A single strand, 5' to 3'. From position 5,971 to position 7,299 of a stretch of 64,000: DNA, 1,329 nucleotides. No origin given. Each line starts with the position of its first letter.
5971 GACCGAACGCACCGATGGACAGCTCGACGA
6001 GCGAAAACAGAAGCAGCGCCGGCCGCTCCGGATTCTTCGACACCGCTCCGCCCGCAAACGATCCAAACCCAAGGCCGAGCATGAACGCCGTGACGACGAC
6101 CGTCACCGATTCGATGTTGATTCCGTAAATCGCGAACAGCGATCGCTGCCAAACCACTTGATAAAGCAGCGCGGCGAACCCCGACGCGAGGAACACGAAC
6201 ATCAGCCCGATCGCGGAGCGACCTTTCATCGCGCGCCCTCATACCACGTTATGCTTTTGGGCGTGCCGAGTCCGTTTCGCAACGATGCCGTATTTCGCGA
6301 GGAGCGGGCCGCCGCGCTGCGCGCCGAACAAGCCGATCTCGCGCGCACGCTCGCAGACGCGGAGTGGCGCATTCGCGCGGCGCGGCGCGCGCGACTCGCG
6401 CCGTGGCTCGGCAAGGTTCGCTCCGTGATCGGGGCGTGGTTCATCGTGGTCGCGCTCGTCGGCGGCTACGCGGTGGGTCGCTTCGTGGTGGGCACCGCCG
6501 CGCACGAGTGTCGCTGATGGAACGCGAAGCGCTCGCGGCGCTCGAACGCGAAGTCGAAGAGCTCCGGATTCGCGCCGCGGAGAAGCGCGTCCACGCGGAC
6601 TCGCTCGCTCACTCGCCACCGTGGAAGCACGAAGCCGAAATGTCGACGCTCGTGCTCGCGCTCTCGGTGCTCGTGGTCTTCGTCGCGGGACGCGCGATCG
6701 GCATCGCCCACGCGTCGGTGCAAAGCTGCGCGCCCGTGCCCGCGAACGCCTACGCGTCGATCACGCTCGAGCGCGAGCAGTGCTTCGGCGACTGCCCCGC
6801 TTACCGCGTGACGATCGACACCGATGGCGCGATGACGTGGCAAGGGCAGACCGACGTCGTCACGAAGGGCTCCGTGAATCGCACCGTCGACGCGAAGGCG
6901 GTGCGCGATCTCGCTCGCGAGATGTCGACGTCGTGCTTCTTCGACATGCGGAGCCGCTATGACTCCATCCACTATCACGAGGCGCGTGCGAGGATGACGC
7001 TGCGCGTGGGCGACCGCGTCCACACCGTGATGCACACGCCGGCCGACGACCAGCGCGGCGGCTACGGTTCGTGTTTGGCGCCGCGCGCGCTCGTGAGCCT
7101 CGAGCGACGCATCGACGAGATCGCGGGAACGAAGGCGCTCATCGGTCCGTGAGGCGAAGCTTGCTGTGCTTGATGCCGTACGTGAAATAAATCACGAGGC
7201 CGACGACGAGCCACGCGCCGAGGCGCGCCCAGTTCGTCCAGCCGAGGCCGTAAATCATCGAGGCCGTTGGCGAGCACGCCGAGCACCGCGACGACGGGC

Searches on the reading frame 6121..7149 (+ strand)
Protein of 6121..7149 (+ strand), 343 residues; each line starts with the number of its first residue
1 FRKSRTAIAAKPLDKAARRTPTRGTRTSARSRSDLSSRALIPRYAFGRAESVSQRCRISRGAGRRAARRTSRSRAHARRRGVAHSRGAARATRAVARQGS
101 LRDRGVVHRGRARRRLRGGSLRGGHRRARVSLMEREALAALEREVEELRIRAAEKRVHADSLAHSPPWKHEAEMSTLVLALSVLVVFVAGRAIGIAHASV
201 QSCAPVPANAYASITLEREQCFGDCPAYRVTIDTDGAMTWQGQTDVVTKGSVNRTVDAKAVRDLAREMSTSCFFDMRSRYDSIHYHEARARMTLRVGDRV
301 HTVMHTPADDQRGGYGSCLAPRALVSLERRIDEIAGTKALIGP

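Call 29: search_protein_families(library=pfam, max_evalue=0.001, proteins=[window:6121-7149:+])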
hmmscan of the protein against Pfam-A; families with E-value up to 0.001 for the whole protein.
window:6121-7149:+ (343 aa): 1 family
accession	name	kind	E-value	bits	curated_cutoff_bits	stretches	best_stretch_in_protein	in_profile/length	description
PF20033.5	DUF6438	-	4.3e-18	66.1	30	1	213-334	2-115/116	Domain of unknown function (DUF6438)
